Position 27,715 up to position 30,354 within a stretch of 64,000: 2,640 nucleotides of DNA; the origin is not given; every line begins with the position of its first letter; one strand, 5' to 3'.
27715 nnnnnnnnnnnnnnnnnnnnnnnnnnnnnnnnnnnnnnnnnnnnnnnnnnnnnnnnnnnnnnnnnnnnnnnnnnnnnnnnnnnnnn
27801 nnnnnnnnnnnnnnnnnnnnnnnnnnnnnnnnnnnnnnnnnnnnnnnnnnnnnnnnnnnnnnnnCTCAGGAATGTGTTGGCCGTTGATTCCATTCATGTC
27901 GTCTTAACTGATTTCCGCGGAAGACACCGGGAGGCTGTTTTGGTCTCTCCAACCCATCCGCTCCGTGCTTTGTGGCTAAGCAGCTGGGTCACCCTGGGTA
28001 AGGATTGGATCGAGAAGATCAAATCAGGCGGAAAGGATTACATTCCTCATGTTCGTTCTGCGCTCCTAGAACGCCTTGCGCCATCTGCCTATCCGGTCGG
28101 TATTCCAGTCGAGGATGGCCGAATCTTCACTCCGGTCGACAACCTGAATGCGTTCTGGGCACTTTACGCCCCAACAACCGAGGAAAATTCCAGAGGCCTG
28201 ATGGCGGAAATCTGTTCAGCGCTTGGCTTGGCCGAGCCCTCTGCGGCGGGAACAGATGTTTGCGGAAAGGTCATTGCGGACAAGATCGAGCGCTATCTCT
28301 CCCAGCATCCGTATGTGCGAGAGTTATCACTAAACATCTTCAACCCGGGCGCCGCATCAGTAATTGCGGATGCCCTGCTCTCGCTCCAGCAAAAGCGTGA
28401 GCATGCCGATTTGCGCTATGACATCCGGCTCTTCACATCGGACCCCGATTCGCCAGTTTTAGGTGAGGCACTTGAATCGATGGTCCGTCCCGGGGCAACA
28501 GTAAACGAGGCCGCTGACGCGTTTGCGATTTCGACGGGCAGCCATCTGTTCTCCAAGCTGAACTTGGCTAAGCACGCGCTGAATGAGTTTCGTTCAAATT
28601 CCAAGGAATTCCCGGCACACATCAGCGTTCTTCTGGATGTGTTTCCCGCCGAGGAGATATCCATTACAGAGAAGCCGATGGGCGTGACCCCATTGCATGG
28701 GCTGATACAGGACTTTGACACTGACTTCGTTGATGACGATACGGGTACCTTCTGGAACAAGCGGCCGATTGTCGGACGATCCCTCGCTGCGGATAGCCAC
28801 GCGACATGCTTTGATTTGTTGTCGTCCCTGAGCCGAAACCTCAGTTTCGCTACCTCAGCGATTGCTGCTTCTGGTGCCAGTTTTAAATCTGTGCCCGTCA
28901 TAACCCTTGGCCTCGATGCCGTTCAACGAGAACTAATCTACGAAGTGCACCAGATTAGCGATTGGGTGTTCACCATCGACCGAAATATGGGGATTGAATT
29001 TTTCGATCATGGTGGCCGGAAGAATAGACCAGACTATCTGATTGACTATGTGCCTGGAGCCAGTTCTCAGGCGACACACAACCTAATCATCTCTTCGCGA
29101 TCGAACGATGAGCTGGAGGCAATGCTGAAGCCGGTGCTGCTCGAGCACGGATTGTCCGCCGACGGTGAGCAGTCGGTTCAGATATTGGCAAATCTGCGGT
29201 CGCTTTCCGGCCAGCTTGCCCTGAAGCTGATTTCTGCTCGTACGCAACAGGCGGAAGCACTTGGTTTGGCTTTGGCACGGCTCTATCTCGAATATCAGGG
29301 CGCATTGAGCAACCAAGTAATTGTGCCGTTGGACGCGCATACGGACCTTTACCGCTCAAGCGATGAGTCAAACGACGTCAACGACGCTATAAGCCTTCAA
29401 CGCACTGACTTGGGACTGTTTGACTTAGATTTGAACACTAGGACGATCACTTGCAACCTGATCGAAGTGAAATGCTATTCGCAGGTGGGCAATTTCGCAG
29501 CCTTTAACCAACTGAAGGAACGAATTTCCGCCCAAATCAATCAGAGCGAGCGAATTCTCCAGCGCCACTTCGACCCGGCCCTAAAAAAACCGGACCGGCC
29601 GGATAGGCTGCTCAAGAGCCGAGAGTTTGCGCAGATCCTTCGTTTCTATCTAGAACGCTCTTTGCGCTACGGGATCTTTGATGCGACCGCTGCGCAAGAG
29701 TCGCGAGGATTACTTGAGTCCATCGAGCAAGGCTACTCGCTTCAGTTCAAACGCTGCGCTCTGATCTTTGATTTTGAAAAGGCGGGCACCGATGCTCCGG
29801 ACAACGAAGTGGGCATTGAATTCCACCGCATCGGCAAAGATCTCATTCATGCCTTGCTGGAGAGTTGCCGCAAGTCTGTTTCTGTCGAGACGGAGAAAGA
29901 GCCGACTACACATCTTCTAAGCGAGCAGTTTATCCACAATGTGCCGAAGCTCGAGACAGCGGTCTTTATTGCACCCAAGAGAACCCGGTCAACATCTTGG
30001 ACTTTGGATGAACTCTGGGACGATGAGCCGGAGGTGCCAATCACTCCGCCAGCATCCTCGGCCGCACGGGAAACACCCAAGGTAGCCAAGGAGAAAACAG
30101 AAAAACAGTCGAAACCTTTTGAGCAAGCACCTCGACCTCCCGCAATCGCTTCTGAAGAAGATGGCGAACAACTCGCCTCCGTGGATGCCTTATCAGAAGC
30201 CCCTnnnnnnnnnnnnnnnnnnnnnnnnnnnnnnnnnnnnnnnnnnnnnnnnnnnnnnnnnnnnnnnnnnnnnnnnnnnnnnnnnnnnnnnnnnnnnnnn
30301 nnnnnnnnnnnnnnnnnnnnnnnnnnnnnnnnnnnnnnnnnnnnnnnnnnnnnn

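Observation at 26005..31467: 1820-aa giant: a PD-(D/E)xK-like motif (~aa 1135) followed by a HerA/FtsK-type ATPase in one polypeptide, with ~1100 unassigned N-terminal residues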

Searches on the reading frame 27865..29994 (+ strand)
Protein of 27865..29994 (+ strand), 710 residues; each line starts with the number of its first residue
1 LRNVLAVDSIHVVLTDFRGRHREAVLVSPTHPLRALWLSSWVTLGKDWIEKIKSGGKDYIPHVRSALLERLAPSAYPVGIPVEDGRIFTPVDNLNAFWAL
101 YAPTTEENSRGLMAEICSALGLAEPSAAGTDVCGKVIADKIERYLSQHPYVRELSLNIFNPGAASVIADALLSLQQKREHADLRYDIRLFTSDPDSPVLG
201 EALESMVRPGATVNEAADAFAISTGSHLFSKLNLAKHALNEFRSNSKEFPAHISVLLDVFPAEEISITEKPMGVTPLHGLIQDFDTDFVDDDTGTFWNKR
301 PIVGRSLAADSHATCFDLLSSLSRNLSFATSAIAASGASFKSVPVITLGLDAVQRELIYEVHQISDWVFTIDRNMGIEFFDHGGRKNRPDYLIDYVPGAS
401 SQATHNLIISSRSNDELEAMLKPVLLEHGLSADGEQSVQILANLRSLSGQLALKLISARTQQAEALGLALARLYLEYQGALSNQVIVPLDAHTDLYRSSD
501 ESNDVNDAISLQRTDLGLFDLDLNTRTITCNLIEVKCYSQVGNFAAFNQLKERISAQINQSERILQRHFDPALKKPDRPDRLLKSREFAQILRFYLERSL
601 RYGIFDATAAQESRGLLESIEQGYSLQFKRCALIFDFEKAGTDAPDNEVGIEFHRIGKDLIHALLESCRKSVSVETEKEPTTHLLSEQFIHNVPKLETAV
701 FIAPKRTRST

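Call 43: search_solved_structures(query=A1, max_evalue=1, show_alignments=2)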
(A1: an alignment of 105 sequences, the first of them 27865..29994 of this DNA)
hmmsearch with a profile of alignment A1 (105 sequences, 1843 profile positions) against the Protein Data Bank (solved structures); distinct sequences matched with E-value up to 1: 14.
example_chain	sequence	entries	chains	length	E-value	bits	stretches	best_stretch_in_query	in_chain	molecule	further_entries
8yho_A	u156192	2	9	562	0.00037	20.7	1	1706-1807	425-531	DUF87 domain-containing protein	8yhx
8wet_A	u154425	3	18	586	0.0007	19.8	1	1706-1794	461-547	TdpA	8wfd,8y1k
8wiv_A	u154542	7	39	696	0.028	14.5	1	1713-1807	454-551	Helicase HerA central domain-containing protein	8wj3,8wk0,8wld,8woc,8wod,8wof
4d2i_A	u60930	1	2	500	0.1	12.6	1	1703-1807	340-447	HERA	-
11kk_A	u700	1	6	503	0.11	12.5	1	1713-1807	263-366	HerA like helicase YjgR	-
8xau_A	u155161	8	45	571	0.14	12.1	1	1708-1807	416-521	ATP-binding protein | HerA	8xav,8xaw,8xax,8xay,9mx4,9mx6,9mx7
8vvp_V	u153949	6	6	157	0.42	10.6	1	1350-1439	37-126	uL24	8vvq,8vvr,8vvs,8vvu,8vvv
8q7z_BW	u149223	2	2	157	0.5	10.3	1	1350-1439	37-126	Ribosomal protein L24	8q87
7x1k_A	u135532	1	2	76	0.52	10.2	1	211-265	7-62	Chemotaxis protein CheY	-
6m2m_M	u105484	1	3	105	0.52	10.2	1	1324-1384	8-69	Expressed protein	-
11iq_24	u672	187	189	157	0.55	10.2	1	1350-1439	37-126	Large ribosomal subunit protein eL24 | eL24 | 60S ribosomal protein L24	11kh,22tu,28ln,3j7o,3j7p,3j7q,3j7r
8j5q_D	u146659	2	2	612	0.79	9.6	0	1469-1518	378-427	Uncharacterized ABC transporter ATP-binding protein Rv1281c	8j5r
8j5s_D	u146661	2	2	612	0.79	9.6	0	1469-1518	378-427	Uncharacterized ABC transporter ATP-binding protein Rv1281c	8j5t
7oyc_W1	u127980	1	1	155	0.93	9.4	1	1350-1437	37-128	TRASH domain-containing protein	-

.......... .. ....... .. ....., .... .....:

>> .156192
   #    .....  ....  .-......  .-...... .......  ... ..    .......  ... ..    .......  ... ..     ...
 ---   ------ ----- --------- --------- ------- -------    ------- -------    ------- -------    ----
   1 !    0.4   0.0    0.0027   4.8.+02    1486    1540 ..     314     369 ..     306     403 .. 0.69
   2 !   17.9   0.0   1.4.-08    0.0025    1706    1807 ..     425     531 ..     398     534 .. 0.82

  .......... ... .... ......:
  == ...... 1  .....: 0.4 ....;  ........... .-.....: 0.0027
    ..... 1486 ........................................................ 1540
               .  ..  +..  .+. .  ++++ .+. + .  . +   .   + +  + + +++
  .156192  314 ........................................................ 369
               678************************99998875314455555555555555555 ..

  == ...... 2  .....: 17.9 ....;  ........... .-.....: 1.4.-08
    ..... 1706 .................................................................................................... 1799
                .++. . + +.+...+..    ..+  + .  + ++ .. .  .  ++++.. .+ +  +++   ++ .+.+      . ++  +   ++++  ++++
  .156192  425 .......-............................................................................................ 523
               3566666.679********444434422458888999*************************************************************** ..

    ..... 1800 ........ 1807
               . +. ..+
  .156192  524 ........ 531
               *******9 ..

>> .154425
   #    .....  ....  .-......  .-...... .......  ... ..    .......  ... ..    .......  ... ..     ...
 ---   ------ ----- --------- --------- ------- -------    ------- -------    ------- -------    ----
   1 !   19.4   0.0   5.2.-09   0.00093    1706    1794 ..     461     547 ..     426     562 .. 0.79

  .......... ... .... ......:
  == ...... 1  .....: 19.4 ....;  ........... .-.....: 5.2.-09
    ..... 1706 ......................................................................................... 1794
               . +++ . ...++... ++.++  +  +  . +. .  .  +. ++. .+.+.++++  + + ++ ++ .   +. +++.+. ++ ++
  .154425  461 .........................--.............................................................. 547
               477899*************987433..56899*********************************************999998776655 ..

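Call 49: predict_structure(alignment_id=A1)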
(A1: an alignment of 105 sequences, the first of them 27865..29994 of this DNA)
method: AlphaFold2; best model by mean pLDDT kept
length: 710 residues; sequences in the alignment: 105
mean_pLDDT: 57.7   pTM: 0.50
mean pLDDT of the five models: 57.7, 56.4, 55.2, 52.5, 51.7
residues with pLDDT >= 90: 51; 70-90: 173; 50-70: 196; < 50: 290
segments of 3 or more residues with pLDDT < 50: 1-9, 25-45, 61-102, 121-131, 155-163, 188-194, 223-226, 249-288, 294-349, 361-412, 499-509, 670-688
pLDDT, mean of each block of 10 residues (from residue 1): 35 67 51 38 50 55 45 29 27 31 52 59 41 59 59 48 57 69 53 53 56 56 50 55 54 41 34 28 39 50 35 39 35 28 39 54 39 29 33 28 29 56 80 76 71 66 85 88 87 61 44 85 92 87 78 89 85 60 76 83 80 88 89 89 86 90 76 30 41 72 77
secondary structure, 60 per line:
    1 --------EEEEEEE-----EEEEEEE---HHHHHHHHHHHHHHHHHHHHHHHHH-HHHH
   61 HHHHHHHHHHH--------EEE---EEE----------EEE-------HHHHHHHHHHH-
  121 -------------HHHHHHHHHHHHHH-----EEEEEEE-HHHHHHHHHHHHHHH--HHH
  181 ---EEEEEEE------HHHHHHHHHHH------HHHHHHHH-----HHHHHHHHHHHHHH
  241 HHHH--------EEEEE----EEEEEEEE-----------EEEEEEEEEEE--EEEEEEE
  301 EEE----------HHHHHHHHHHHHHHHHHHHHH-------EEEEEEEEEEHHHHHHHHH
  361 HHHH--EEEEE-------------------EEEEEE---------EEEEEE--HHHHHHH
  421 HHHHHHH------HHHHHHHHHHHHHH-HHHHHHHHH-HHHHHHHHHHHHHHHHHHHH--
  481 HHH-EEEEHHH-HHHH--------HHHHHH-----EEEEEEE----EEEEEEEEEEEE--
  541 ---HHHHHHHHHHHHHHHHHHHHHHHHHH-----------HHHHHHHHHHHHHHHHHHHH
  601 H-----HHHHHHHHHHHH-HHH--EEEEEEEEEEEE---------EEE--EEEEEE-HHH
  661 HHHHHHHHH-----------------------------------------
elements in order (helices of 4 or more, strands of 3 or more residues): E9-15 E21-27 H31-55 H57-71 E80-82 E86-88 E99-101 H109-119 H134-147 E153-159 H161-175 E184-190 H197-207 H214-221 H227-244 E253-257 E262-269 E281-291 E294-303 H314-334 E342-351 H352-364 E367-371 E391-396 E406-411 H414-427 H434-447 H449-457 H459-478 E485-488 H493-496 H505-510 E516-522 E527-538 H544-569 H581-601 H607-618 E625-636 E646-648 E651-656 H658-669

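Call 73: fold_search(model_id=the predicted structure, library=pdb)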
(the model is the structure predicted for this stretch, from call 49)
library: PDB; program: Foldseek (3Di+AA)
matches with E <= 10: 567; with E <= 0.001: 0
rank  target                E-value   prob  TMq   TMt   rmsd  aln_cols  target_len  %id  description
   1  1wxe                  7.3e-02  0.82  0.10  0.24  11.8       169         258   16  E.coli NAD Synthetase, AMP (released 2005-02-15)
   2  5i8q_A                7.3e-02  0.04  0.08  0.08  28.9       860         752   10  S. cerevisiae Prp43 in complex with RNA and ADPNP (released 2017-02-01)
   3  1wxi                  9.0e-02  0.82  0.10  0.24  12.1       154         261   16  E.coli NAD Synthetase, AMP.PP (released 2005-02-15)
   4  5zu0_A                1.3e-01  0.15  0.10  0.17  19.6       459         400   10  Proteobacterial origin of protein arginine methylation and regulation of Complex I assembly by MidA (released 2018-08-22)
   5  2dsk_A                1.6e-01  0.87  0.12  0.23   9.4       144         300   17  Crystal structure of catalytic domain of hyperthermophilic chitinase from Pyrococcus furiosus (released 2007-02-06)
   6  6i3p_A                2.4e-01  0.03  0.07  0.08  25.2       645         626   10  Crystal structure of DEAH-box ATPase Prp22 with bound ssRNA (released 2019-03-06)
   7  6gud_B                2.8e-01  0.09  0.09  0.16  17.6       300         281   13  Siderophore hydrolase EstB from Aspergillus fumigatus (released 2018-08-15)
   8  6tpj_A                3.1e-01  0.18  0.06  0.08  26.1       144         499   17  Crystal structure of the Orexin-2 receptor in complex with suvorexant at 2.76 A resolution (released 2020-01-01)
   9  6gur_B                3.1e-01  0.09  0.07  0.13  17.8       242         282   12  Siderophore hydrolase EstB from Aspergillus fumigatus in complex with TAFC (released 2018-08-15)
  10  6gud_A                3.3e-01  0.09  0.09  0.16  17.5       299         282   12  Siderophore hydrolase EstB from Aspergillus fumigatus (released 2018-08-15)
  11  6kv3_C                3.7e-01  0.41  0.10  0.25  12.3       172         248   14  Crystal Structure of NAD+ Synthetase from Staphylococcus aureus (released 2020-09-09)
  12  5a07_A                3.7e-01  0.14  0.06  0.11  19.6       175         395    7  X-ray structure of the mannosyltransferase Ktr4p from S. cerevisiae in complex with GDP (released 2015-08-26)
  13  9h4q_c                3.7e-01  0.11  0.08  0.17  20.4       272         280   11  Cryo-EM structure of the SEAC wing - EGOC (released 2025-11-05)
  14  7nbc_AAA              4.3e-01  0.28  0.10  0.18  13.7       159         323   11  Crystal structure of human serine racemase in complex with DSiP fragment Z2856434779, XChem fragment screen. (released 2021-03-03)
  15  7nbf_BBB              4.3e-01  0.25  0.10  0.19  13.8       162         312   13  Crystal structure of human serine racemase in complex with DSiP fragment Z126932614, XChem fragment screen. (released 2021-03-03)
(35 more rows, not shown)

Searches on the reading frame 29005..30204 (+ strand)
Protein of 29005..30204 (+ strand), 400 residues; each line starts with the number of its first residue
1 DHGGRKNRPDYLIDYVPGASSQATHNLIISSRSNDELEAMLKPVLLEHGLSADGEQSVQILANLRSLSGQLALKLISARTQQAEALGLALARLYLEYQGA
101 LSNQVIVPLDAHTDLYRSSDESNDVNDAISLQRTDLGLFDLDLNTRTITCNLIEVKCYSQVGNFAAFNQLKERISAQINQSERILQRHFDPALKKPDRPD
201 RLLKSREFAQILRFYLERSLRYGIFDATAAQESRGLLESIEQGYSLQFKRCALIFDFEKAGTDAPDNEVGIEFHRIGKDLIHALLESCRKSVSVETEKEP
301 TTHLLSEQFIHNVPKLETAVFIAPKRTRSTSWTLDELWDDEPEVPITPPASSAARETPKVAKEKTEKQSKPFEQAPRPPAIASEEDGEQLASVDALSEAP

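Call 32: search_protein_families(library=padloc, proteins=[window:29005-30204:+], max_evalue=1)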
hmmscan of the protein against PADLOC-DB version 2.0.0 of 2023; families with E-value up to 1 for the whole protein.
window:29005-30204:+ (400 aa): 1 family
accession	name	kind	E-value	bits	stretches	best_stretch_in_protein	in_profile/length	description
PDLC02806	SspH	-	0.0074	11.7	1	20-96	1023-1104/1766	SspH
